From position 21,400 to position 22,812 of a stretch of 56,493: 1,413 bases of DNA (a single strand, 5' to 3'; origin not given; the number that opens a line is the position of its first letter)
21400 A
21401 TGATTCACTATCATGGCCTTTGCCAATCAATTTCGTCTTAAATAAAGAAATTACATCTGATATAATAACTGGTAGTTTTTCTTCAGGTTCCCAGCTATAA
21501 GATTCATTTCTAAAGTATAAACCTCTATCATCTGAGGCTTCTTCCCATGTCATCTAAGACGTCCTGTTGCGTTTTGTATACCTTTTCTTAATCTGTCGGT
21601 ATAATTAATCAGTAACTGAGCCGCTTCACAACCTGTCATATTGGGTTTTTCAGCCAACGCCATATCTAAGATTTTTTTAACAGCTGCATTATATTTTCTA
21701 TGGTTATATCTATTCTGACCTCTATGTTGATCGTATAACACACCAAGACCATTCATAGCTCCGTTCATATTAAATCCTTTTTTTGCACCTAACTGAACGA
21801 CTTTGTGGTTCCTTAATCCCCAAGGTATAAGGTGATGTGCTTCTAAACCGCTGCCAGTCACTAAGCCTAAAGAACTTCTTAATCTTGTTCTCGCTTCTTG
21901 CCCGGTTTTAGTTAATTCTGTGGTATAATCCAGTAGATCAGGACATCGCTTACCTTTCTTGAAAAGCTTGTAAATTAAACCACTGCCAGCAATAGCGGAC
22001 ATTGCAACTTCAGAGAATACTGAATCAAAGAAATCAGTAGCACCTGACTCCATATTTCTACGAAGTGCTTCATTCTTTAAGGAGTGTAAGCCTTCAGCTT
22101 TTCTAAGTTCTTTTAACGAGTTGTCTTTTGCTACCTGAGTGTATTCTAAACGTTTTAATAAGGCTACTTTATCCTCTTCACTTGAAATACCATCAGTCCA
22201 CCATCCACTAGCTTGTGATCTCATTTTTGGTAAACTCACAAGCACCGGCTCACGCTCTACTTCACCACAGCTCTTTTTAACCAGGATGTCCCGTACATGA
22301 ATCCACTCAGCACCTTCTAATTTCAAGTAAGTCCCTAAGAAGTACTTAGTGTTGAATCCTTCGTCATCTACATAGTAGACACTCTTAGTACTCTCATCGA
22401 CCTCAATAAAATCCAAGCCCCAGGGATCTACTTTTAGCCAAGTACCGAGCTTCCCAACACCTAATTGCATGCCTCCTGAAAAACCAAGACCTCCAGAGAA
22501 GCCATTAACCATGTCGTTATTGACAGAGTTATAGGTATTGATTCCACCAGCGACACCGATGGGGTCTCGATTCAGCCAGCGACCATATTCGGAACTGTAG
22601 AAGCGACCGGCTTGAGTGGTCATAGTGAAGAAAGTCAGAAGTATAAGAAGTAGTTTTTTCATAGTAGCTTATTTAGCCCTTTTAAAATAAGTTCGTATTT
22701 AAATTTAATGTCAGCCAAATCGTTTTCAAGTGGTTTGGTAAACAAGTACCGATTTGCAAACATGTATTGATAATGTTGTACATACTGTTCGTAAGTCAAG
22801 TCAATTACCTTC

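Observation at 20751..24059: Phage-borne, shell-less Rhs-tip/AHH nuclease toxin operon with a membrane-anchored transglutaminase-like partner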

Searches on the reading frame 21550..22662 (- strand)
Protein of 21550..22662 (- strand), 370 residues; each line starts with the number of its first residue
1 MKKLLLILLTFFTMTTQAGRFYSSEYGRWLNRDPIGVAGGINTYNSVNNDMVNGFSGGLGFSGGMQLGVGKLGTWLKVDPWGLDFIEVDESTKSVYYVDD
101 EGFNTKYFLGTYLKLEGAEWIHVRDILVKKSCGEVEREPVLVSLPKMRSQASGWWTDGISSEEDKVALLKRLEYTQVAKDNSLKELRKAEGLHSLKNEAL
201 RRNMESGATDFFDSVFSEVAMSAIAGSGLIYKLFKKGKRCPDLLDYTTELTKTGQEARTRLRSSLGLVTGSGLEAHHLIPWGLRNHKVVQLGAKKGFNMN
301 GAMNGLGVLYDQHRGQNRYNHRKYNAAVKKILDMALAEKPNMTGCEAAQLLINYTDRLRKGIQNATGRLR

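Call 3: search_protein_families(library=pfam, proteins=[window:21550-22662:-], max_evalue=1)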
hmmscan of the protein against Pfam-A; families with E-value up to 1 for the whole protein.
window:21550-22662:- (370 aa): 1 family
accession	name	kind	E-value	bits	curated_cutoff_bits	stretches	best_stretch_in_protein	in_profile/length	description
PF14412.12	AHH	-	1.3e-07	32.1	22.3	1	268-342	12-93/111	A nuclease family of the HNH/ENDO VII superfamily with conserved AHH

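Call 4: search_protein_families(library=ncbifam, proteins=[window:21550-22662:-], max_evalue=1)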
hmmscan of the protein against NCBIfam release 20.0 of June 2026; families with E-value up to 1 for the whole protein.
window:21550-22662:- (370 aa): 2 families
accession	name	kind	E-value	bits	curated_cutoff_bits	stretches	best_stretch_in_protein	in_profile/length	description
TIGR03696.1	Rhs_assc_core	domain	3e-09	37.3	32.5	1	18-53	34-69/76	RHS repeat-associated core domain-containing protein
TIGR04439.1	histamin_N_OH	equivalog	0.015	14.1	700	1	158-263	192-297/431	putative histamine N-monooxygenase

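Call 12: find_homologous_proteins(query=window:21550-22662:-)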
Query window:21550-22662:- (370 aa): 5 proteins with E <= 0.001 among 4552 candidates.
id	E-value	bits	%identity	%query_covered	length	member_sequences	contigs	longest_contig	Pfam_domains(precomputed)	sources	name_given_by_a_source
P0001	1.4e-239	813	100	96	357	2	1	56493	PF14412.13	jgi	jgi:hypothetical protein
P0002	2.2e-35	141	54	34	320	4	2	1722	PF14412.13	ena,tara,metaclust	tara:strand:- start:614 stop:1576 length:963 start_codon:yes stop_codon:yes gene_type:complete|metac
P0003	8.7e-23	99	61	22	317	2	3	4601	-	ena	-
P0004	3.3e-17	81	66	18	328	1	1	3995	-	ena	-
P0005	3.0e-16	78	56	22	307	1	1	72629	-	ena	-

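Call 16: find_encoding_contigs(protein=P0005, flank=10000, max_places=4)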
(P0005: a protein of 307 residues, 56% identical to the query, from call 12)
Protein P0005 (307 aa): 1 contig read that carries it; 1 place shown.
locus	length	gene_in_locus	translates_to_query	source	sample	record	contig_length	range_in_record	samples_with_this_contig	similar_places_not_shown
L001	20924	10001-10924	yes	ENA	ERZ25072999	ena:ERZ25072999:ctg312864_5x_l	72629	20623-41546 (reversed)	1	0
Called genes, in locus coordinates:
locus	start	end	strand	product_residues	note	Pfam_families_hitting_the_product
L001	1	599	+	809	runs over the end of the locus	PF05593:RHS_repeat (faint), PF25023:TEN_YD-shell (faint)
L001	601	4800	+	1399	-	PF07691:PA14, PF05593:RHS_repeat (faint)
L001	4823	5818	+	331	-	-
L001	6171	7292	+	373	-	-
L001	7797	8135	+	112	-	-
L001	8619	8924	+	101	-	-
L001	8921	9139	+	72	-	-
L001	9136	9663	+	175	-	-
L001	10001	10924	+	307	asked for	-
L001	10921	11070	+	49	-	-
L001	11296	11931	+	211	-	-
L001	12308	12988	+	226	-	-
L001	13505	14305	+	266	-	-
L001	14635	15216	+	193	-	-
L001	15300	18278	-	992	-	PF00069:Pkinase, PF07714:PK_Tyr_Ser-Thr, PF03109:ABC1 (faint), PF01636:APH (weak), PF00515:TPR_1 (faint), PF12799:LRR_4 (faint)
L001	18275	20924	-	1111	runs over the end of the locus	PF00069:Pkinase, PF01636:APH (faint), PF07714:PK_Tyr_Ser-Thr, PF12799:LRR_4 (faint)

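Call 17: find_encoding_contigs(protein=P0003, flank=10000, max_places=4)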
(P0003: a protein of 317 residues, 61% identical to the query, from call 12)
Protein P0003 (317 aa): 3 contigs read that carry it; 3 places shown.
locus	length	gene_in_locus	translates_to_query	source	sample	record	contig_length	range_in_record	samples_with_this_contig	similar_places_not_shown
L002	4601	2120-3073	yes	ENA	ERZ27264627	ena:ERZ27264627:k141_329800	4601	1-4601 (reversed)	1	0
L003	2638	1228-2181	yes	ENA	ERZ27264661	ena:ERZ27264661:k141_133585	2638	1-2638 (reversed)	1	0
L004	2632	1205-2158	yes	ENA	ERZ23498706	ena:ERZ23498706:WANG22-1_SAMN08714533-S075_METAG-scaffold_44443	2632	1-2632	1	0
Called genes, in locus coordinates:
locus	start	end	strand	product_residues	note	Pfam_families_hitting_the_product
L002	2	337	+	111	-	?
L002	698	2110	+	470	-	PF13369:Transglut_core2 (weak)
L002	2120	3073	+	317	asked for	-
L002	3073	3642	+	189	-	PF23598:LRR_14 (faint), PF13855:LRR_8 (faint), PF12799:LRR_4 (weak)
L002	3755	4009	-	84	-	-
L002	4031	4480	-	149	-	-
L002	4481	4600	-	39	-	?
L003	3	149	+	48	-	?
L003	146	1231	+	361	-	PF13369:Transglut_core2 (weak)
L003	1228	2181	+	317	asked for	-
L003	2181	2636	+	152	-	?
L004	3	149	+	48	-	?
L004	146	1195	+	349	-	PF13369:Transglut_core2 (weak)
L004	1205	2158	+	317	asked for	-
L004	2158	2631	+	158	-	?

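Call 18: find_encoding_contigs(protein=P0004, flank=10000, max_places=4)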
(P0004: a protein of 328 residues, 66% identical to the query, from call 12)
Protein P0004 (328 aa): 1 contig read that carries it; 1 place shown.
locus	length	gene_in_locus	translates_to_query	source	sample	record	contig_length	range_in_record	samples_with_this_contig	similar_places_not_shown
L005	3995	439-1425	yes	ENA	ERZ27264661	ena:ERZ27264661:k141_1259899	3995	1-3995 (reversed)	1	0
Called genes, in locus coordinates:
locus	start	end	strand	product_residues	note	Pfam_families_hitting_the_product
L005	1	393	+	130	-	?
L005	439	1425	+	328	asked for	-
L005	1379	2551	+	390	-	-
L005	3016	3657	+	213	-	PF20594:DUF6794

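Call 43: search_protein_families(library=pfam, proteins=[P0003, P0004, P0005, L001:6171-7292:+, L002:3073-3642:+], max_evalue=0.1)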
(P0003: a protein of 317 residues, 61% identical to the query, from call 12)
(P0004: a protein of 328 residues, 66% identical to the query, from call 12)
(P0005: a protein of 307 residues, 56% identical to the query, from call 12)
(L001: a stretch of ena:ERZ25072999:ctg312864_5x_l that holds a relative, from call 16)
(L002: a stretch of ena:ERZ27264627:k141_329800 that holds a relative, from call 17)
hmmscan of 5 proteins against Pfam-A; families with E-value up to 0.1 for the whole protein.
P0003 (317 aa): 0 families

P0004 (328 aa): 0 families

P0005 (307 aa): 0 families

L001:6171-7292:+ (373 aa): 0 families

L002:3073-3642:+ (189 aa): 11 families
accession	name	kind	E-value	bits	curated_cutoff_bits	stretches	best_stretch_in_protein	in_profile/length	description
PF12799.13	LRR_4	-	3.5e-12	46.6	27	2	93-133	2-43/44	Leucine Rich repeats (2 copies)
PF13855.12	LRR_8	-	9.2e-06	25.8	27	1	112-148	23-61/61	Leucine rich repeat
PF23598.1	LRR_14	-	1.3e-05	24.6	40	1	74-148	4-82/353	Leucine-rich repeat region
PF25013.1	LRR_Zer-1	-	4.5e-05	24.1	27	1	73-126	34-98/137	Zer-1-like, Leucine-rich repeats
PF23952.1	LRR_EndoS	-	0.00022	21.9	27.9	0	119-145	28-54/116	Endo-beta-N-acetylglucosaminidase EndoS LRR domain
PF14580.12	LRR_9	-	0.0052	16.8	30.5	1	92-161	42-116/175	Leucine-rich repeat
PF01030.30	Recep_L_domain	-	0.0075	16.8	21.8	0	101-136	13-53/112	Receptor L domain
PF25019.1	LRR_R13L1-DRL21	-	0.016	15.6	27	0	112-144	92-125/127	R13L1/DRL21 LRRs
PF00560.39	LRR_1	-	0.02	15.3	20.6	0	115-134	1-22/23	Leucine Rich Repeat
PF23211.1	LRR_LRWD1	-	0.025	14.8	28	1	91-161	41-111/190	Leucine-rich repeat and WD repeat-containing protein 1, LRR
PF22685.1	Gal80p_C-like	-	0.051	14.2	29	1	56-86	57-89/152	Gal80p, C-terminal domain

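Call 44: search_protein_families(library=padloc, proteins=[window:21550-22662:-], max_evalue=0.01)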
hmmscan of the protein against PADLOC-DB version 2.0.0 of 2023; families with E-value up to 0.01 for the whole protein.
window:21550-22662:- (370 aa): 0 families

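Call 45: find_encoding_contigs(protein=P0002, flank=5000, max_places=4)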
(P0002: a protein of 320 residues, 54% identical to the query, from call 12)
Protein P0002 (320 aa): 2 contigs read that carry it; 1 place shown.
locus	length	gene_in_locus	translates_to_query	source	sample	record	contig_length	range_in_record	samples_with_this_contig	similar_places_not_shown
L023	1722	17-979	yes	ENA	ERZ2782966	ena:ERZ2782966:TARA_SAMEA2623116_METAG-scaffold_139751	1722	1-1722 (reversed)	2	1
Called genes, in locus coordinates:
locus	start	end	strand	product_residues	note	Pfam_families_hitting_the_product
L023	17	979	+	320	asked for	PF14412:AHH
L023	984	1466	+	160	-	-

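Call 64: search_solved_structures(query=window:21550-22662:-, max_evalue=1, show_alignments=3)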
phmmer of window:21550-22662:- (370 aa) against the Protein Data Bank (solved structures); distinct sequences matched with E-value up to 1: 16.
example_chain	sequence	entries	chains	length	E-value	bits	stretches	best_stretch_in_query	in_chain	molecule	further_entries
8h8a_A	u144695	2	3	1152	0.09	15.3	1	18-48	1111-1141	Putative Rhs-family protein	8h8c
8h8b_A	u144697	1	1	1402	0.092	15.2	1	18-49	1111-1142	Putative Rhs-family protein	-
7q97_A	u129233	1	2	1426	0.11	15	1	19-50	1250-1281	Rhs family protein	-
6l7i_G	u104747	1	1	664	0.12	14.9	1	20-52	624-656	TccC2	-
4igl_B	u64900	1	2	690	0.16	14.5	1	20-51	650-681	YenC2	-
9c4k_Q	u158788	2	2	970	0.2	14.2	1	20-51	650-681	Toxin subunit YenC2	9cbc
6sup_A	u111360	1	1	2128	0.25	13.8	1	20-52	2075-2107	TcdB2,TccC3,Cell division control protein 42 homolog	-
6suq_A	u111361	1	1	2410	0.26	13.7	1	20-53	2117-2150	TcdB2,TccC3,Genome polyprotein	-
6h6g_A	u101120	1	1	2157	0.3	13.6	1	20-52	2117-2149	TcdB2,TccC3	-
4o9x_A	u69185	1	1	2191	0.3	13.5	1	20-52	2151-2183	TcdB2, TccC3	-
6h6e_F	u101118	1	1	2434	0.31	13.5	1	20-52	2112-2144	TcdB2,TccC3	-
6suf_F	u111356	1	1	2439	0.31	13.5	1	20-52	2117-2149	TcdB2,TccC3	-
5kis_B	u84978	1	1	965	0.33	13.4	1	20-52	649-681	RHS2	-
8qjd_A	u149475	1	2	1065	0.5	12.8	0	20-49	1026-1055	Salmonella bongori Rhs core domain (residues 360-1420)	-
8qjb_A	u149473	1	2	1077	0.5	12.8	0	20-49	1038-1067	T6SS-associated Rhs core domain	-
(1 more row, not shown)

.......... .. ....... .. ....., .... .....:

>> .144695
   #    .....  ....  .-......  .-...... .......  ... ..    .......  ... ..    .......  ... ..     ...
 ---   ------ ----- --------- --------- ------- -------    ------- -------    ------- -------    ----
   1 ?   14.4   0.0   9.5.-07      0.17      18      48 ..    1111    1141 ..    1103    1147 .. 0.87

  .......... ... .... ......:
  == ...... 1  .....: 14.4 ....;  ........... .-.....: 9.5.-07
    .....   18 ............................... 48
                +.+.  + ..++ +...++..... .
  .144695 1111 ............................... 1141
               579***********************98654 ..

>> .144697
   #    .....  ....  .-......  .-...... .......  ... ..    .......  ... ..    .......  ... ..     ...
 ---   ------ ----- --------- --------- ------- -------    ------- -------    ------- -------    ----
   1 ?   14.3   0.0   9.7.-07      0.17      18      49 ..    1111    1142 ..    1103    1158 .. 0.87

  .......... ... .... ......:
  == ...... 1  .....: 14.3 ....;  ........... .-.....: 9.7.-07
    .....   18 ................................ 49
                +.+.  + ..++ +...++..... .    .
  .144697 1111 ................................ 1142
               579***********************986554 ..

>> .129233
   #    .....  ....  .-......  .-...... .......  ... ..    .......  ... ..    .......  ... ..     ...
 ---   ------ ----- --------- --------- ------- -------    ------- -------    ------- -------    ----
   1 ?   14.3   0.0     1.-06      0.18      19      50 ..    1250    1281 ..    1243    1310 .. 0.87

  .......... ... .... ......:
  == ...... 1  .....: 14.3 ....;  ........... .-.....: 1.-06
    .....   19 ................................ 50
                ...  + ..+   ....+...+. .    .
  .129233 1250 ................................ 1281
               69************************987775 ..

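Call 89: search_protein_families(library=phrogs, proteins=[window:21550-22662:-], max_evalue=0.01)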
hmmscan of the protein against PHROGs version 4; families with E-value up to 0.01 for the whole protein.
window:21550-22662:- (370 aa): 0 families

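Call 92: list_cluster_members(proteins=[L002:698-2110:+, L016:22-1419:+, L024:4610-6004:+, L027:4553-6004:+, L022:5028-5945:+])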
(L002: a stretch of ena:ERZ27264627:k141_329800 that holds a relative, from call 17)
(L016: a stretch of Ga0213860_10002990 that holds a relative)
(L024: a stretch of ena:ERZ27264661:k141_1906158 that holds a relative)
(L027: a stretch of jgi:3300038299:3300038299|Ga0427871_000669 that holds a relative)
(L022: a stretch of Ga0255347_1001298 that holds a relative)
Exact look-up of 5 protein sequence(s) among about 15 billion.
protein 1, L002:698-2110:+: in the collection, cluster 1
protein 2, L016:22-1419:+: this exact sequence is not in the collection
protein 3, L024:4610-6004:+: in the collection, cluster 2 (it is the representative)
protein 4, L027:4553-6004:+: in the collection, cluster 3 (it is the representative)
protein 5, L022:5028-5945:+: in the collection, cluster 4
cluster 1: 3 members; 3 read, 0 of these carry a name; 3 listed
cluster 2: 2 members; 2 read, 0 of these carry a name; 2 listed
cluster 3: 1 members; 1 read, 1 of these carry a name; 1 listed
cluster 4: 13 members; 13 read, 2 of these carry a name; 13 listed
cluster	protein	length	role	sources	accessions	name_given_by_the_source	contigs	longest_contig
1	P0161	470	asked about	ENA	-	-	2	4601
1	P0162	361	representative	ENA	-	-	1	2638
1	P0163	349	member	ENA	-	-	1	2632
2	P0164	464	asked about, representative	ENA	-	-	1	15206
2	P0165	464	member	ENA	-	-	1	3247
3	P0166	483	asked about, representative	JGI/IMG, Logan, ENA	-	hypothetical protein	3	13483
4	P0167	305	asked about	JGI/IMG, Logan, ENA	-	regulator of sirC expression with transglutaminase-like and TPR domain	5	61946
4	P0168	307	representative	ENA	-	-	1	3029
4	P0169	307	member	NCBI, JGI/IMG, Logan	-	regulator of sirC expression with transglutaminase-like and TPR domain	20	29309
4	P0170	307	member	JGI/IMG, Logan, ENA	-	-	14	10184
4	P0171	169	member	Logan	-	-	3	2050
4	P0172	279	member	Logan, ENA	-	-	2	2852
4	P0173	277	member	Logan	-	-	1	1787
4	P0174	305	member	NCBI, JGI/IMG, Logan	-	-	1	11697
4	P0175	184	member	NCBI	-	-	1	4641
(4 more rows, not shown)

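Call 111: search_protein_families(library=pfam, proteins=[L001:601-4800:+], max_evalue=0.01)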
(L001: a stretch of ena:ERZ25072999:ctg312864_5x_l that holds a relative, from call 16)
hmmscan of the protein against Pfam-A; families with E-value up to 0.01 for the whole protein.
L001:601-4800:+ (1399 aa): 2 families
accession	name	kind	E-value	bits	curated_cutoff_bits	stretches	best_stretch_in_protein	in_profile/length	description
PF07691.17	PA14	-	3.3e-11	43.6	24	1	712-817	25-142/147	PA14 domain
PF05593.20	RHS_repeat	-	1.2e-06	29.2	22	1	853-875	10-32/38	RHS Repeat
